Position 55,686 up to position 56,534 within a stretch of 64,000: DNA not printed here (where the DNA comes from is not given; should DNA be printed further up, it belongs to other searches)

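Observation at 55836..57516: Stand-alone radical-SAM + DUF402 cassette where mutL is expected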

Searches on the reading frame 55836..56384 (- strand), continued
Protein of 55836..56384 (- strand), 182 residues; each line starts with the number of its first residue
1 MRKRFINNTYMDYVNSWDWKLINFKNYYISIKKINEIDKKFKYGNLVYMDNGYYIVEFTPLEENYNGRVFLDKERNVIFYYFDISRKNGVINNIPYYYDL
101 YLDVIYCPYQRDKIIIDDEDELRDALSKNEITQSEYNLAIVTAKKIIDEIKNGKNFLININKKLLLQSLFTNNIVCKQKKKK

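Call 47: fold_search(model_id=the predicted structure, library=pdb)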
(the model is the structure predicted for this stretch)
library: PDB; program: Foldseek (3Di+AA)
matches with E <= 10: 1076; with E <= 0.001: 9
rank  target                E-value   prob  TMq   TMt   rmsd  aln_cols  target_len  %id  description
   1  8rza_A                8.2e-07  1.00  0.59  0.25   2.8       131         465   18  Ribonuclease W (released 2024-11-06)
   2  8wo8_A                2.9e-06  1.00  0.62  0.26   2.6       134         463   18  Crystal Structure of an RNA-binding protein, FAU-1, from Pyrococcus furiosus (released 2024-02-14)
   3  8rzf                  4.3e-06  1.00  0.56  0.26   3.4       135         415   21  RNase W from Sulfolobus acidocaldarius (released 2024-11-06)
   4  7d8g                  6.3e-06  1.00  0.63  0.65   5.4       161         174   14  The crystal structure of nucleotide phosphatase Sa1684 from Staphylococcus aureus (released 2021-03-17)
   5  5zdm                  1.7e-05  1.00  0.56  0.52   7.1       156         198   10  The ligand-free structure of FomD (released 2018-07-25)
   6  3cbt                  3.1e-05  1.00  0.59  0.51   5.1       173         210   10  Crystal structure of SC4828, a unique phosphatase from Streptomyces coelicolor (released 2008-03-25)
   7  5zdn                  3.5e-05  1.00  0.58  0.55   7.0       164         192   10  The complex structure of FomD with CDP (released 2018-07-25)
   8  2p12_B                3.7e-05  1.00  0.56  0.61   3.5       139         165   16  Crystal structure of protein of unknown function DUF402 from Rhodococcus sp. RHA1 (released 2007-04-03)
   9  2p12_A                2.5e-04  1.00  0.54  0.59   3.5       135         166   16  Crystal structure of protein of unknown function DUF402 from Rhodococcus sp. RHA1 (released 2007-04-03)
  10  8c2r_C                1.1e-01  0.06  0.12  0.04  15.3       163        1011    7  SARS-CoV2 Omicron BA.1 spike in complex with CAB-A17 antibody (released 2024-05-22)
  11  7chh_A                1.1e-01  0.05  0.11  0.04  16.5       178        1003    8  Cryo-EM structure of the SARS-CoV-2 S-6P in complex with BD-368-2 Fabs (released 2020-09-16)
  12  8h3n_B                1.5e-01  0.05  0.11  0.04  15.2       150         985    5  Conformation 2 of SARS-CoV-2 Omicron BA.1 Variant Spike protein complexed with MO1 Fab (released 2023-05-10)
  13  6xm3_A                1.7e-01  0.06  0.11  0.03  16.4       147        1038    6  Structure of SARS-CoV-2 spike at pH 5.5, single RBD up, conformation 1 (released 2020-08-12)
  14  6nqz_B                2.0e-01  0.21  0.26  0.23  14.8       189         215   14  Flagellar protein FcpB from Leptospira interrogans (released 2020-01-29)
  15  9ue7_A                2.3e-01  0.03  0.12  0.04  16.1       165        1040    9  Cryo-EM structure of SARS-CoV-2 KP.2 spike in complex with ACE2 (released 2025-12-24)
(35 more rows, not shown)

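Call 52: find_encoding_contigs(protein=P0011, flank=10000, max_places=3)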
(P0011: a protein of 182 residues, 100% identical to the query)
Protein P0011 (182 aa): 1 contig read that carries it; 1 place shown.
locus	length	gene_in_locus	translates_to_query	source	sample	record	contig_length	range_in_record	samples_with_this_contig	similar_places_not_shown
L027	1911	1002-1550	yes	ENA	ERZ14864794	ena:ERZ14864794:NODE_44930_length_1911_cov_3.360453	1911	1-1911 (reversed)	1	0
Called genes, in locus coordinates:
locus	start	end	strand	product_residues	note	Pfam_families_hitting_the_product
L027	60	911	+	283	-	PF04055:Radical_SAM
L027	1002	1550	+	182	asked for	PF04167:DUF402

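Call 60: search_protein_families(library=ncbifam, proteins=[L009:1382-2734:+, L009:2742-3533:+, L009:872-1381:+, L009:106-864:+, L009:3538-4347:+], max_evalue=0.001)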
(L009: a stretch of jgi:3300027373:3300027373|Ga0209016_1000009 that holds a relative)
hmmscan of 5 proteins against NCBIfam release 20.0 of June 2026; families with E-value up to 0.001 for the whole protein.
L009:1382-2734:+ (450 aa): 1 family
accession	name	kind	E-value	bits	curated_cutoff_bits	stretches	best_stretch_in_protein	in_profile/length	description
NF038283.1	viperin_w_prok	equivalog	7.3e-10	38.5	180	1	97-247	5-148/281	viperin family antiviral radical SAM protein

L009:2742-3533:+ (263 aa): 31 families (the best 25 are shown)
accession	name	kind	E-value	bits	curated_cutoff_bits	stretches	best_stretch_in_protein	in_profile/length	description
TIGR03977.1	rSAM_pair_HxsC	equivalog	8.7e-13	47.8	267.9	1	6-108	29-128/292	His-Xaa-Ser system radical SAM maturase HxsC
TIGR04078.1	rSAM_yydG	equivalog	3.2e-12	46.5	300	1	6-132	5-129/309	YydG family radical SAM peptide epimerase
NF038283.1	viperin_w_prok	equivalog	1.3e-10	41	180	1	4-137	4-142/281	viperin family antiviral radical SAM protein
TIGR04055.1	rSAM_NirJ2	equivalog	1.8e-08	34.3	500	1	9-102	7-95/326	putative heme d1 biosynthesis radical SAM protein NirJ2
TIGR04054.1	rSAM_NirJ1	equivalog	1.3e-07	30.6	650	1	8-122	42-156/387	putative heme d1 biosynthesis radical SAM protein NirJ1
NF047865.1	rSAM_PapB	equivalog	2.3e-07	30.4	340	1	3-74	4-81/330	PapB family radical SAM/SPASM ranthipeptide maturase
TIGR04403.1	rSAM_skfB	equivalog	2.5e-07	29.8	300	1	6-96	108-196/402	sporulation killing factor system radical SAM maturase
TIGR02666.1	moaA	equivalog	4.5e-07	29.2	284.05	1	6-120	14-127/336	GTP 3',8-cyclase MoaA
TIGR02668.1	moaA_archaeal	equivalog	6e-07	28.7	325.25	1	6-96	14-104/303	GTP 3',8-cyclase MoaA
NF050035.1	rSAM_WgK_link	exception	7.5e-07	28.5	650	1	5-103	12-107/367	radical SAM/SPASM peptide maturase WgkB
NF001199.0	PRK00164.2-1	equivalog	1.2e-06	27.9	231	1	4-119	14-127/308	GTP 3',8-cyclase MoaA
TIGR02495.1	NrdG2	equivalog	2.8e-06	26.8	131.15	1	6-99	20-112/193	anaerobic ribonucleoside-triphosphate reductase activating protein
TIGR04317.1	W_rSAM_matur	equivalog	2.9e-06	26.6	380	1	6-142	8-146/349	tungsten cofactor oxidoreductase radical SAM maturase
TIGR04167.1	rSAM_SeCys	equivalog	3e-06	26.7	300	1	5-62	11-69/303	arsenosugar biosynthesis radical SAM (seleno)protein ArsS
TIGR04051.1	rSAM_NirJ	equivalog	3.1e-06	26.4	515.45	1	8-134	8-134/354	heme d1 biosynthesis radical SAM protein NirJ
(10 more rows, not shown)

L009:872-1381:+ (169 aa): 0 families

L009:106-864:+ (252 aa): 0 families

L009:3538-4347:+ (269 aa): 3 families
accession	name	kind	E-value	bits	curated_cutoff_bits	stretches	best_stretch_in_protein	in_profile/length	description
TIGR03263.1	guanyl_kin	equivalog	9.1e-20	71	160.45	1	1-164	3-179/180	guanylate kinase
NF011325.0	PRK14738.1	equivalog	1.1e-14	54.2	263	1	1-162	15-188/206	guanylate kinase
NF011324.0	PRK14737.1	equivalog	2.8e-08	33.7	318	1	8-80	14-88/187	guanylate kinase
